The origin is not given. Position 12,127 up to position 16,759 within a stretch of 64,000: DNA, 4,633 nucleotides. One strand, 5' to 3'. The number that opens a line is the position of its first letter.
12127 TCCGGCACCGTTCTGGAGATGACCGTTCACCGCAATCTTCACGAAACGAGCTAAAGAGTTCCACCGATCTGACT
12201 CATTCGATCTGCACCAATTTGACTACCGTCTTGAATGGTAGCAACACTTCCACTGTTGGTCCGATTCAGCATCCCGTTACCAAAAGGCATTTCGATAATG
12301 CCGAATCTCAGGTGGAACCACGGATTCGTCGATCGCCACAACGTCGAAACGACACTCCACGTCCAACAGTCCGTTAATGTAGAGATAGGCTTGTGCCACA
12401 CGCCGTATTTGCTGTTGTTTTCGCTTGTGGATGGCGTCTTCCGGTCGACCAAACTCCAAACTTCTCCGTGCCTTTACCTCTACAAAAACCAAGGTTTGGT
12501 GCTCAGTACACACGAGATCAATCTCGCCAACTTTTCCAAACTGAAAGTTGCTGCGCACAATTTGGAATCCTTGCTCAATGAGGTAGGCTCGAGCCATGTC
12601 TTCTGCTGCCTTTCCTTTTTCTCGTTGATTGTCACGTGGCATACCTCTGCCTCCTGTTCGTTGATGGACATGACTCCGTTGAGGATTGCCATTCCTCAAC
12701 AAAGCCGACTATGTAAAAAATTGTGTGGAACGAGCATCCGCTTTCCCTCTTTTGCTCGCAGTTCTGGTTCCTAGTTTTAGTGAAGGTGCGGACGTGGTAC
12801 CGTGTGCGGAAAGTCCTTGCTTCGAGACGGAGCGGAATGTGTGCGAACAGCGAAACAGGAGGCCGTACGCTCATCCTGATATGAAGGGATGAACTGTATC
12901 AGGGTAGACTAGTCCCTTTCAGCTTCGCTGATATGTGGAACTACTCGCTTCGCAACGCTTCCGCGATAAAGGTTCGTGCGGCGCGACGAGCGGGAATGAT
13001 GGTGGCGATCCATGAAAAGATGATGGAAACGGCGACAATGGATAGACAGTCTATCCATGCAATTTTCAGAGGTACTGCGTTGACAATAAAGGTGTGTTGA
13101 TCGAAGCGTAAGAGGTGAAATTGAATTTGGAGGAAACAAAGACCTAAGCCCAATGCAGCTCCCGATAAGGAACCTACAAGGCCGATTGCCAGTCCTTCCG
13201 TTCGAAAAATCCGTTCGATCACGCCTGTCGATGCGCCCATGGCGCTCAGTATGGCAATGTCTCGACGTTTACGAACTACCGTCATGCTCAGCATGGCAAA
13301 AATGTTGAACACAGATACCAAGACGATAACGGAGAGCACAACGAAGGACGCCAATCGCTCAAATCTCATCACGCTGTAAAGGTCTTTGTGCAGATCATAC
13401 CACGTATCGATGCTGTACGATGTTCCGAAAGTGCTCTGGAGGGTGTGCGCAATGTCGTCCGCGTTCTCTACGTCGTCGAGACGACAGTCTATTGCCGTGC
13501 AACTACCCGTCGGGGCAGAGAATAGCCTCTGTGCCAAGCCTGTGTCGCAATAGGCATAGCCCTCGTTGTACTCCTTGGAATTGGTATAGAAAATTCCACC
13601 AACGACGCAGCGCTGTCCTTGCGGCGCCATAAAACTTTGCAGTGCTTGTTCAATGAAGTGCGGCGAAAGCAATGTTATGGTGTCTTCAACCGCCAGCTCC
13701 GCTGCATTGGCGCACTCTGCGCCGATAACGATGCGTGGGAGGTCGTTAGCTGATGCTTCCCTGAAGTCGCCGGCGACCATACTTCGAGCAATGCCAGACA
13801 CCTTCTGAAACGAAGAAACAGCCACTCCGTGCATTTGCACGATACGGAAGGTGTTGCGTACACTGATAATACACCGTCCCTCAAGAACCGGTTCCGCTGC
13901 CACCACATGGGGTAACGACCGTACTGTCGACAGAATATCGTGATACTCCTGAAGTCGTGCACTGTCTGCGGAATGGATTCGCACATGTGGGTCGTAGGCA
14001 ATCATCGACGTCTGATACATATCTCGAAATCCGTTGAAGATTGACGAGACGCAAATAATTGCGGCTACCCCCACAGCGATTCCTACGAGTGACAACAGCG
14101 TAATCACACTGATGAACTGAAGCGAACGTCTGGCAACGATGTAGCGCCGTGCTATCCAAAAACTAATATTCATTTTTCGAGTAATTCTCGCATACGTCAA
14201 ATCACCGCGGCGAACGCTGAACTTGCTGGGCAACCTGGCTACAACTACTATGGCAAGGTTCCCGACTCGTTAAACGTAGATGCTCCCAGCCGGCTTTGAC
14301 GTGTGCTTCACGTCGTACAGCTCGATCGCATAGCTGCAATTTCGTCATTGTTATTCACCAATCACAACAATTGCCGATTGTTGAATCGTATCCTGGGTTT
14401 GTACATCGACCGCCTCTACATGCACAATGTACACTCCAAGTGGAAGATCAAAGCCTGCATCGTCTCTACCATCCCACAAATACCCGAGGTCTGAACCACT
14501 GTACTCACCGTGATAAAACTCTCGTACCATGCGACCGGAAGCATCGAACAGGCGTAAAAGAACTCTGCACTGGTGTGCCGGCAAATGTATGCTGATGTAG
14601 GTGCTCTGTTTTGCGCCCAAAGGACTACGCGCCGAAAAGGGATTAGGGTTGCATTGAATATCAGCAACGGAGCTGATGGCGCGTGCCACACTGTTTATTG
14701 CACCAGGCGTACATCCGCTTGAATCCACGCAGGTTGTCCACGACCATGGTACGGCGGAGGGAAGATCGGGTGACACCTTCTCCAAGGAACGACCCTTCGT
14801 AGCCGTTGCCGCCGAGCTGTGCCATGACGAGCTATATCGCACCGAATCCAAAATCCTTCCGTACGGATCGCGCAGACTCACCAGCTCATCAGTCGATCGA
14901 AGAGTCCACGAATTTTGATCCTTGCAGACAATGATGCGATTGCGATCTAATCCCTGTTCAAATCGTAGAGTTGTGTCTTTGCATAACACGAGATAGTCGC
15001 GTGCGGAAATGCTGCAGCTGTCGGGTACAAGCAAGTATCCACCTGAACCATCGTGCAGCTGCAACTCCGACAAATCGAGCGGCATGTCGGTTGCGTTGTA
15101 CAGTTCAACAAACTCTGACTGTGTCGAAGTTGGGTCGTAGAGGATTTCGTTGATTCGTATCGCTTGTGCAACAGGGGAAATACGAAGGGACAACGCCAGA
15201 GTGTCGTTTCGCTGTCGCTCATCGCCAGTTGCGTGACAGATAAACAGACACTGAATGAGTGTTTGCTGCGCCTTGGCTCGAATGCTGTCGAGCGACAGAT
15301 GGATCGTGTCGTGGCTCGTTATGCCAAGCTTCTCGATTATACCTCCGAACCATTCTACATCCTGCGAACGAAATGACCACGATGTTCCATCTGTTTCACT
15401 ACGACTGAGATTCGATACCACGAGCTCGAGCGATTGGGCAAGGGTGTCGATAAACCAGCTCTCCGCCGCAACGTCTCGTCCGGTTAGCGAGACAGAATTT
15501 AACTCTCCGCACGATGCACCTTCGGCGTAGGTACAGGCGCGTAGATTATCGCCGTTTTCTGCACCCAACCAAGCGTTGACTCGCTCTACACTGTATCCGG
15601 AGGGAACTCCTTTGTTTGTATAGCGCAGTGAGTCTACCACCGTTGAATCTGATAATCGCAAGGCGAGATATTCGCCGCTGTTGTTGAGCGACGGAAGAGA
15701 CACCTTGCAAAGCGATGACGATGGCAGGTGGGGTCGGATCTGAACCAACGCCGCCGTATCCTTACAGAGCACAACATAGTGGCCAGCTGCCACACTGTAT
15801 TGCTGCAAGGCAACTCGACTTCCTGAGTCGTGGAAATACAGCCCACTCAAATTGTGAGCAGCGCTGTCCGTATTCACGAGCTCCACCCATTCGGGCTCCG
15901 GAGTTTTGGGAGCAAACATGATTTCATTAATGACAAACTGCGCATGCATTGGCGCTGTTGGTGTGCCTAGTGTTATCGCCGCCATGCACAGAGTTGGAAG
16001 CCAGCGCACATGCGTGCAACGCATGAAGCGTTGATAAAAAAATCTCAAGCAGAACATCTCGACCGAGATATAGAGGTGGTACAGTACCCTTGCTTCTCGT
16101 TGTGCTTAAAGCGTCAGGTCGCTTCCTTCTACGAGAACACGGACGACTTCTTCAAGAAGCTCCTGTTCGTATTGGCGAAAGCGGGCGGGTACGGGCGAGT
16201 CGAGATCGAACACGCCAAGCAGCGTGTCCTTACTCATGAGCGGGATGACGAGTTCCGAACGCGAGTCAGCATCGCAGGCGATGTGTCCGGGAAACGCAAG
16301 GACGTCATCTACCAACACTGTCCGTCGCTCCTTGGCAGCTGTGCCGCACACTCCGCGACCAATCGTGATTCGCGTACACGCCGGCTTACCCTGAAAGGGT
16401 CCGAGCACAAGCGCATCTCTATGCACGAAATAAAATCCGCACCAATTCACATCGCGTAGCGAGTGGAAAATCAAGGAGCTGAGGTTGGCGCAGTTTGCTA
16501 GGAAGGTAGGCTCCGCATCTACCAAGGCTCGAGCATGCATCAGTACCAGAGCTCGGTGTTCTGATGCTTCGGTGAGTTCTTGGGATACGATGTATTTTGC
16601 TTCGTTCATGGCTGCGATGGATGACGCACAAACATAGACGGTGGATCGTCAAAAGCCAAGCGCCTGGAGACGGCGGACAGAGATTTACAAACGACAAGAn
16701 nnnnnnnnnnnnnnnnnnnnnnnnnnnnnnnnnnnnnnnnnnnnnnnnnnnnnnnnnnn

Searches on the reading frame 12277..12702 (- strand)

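Call 9: search_protein_families(library=pfam, proteins=[window:12277-12702:-], max_evalue=0.001)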
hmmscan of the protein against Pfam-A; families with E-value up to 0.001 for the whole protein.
window:12277-12702:- (141 aa): 3 families
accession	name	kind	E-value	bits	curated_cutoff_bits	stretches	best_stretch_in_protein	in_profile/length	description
PF02021.23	UPF0102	-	1.2e-27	96.6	23.6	1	33-124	1-80/80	Uncharacterised protein family UPF0102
PF08378.17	NERD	-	8.1e-07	30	22.1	1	29-112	1-91/111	Nuclease-related domain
PF01939.22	NucS_C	-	0.00014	22.3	24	1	39-81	13-55/124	Endonuclease NucS C-terminal domain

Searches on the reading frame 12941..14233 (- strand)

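Call 9: search_protein_families(library=pfam, proteins=[window:12941-14233:-], max_evalue=0.001)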
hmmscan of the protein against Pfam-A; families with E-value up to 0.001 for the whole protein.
window:12941-14233:- (430 aa): 2 families
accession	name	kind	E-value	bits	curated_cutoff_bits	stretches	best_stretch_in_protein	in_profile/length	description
PF12704.14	MacB_PCD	-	9.8e-16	59.1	27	1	45-266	1-205/207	MacB-like periplasmic core domain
PF02687.27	FtsX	-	2.9e-13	50.3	25.5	1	298-420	2-117/120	FtsX-like permease C-terminal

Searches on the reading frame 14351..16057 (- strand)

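Call 9: search_protein_families(library=pfam, proteins=[window:14351-16057:-], max_evalue=0.001)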
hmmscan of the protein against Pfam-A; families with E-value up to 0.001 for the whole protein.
window:14351-16057:- (568 aa): 2 families
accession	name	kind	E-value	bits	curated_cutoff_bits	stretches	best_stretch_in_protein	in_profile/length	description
PF00932.25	LTD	-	1.1e-27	97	34.3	2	297-409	5-108/109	Lamin Tail Domain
PF13860.13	FlgD_ig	-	1.6e-06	28.4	27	1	484-550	8-76/79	FlgD Ig-like domain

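Call 19: search_protein_families(library=ncbifam, proteins=[window:14351-16057:-], max_evalue=0.001)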
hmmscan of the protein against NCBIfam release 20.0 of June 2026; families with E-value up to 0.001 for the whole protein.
window:14351-16057:- (568 aa): 2 families
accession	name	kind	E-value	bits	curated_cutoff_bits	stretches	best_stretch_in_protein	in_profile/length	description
NF009276.0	PRK12633.1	equivalog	4.1e-07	29.9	383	1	483-556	115-188/234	flagellar basal body rod modification protein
NF005176.1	PRK06655.1-1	equivalog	0.00022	21.2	230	1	481-558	81-160/197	flagellar hook assembly protein FlgD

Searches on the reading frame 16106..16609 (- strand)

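Call 9: search_protein_families(library=pfam, proteins=[window:16106-16609:-], max_evalue=0.001)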
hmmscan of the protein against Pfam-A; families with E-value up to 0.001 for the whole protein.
window:16106-16609:- (167 aa): 2 families
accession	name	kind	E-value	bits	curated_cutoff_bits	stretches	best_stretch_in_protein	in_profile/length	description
PF01590.32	GAF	-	2.6e-13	51.1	22.4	1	53-157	18-127/133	GAF domain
PF13185.12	GAF_2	-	2.6e-11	44.3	28.6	1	51-156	15-128/136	GAF domain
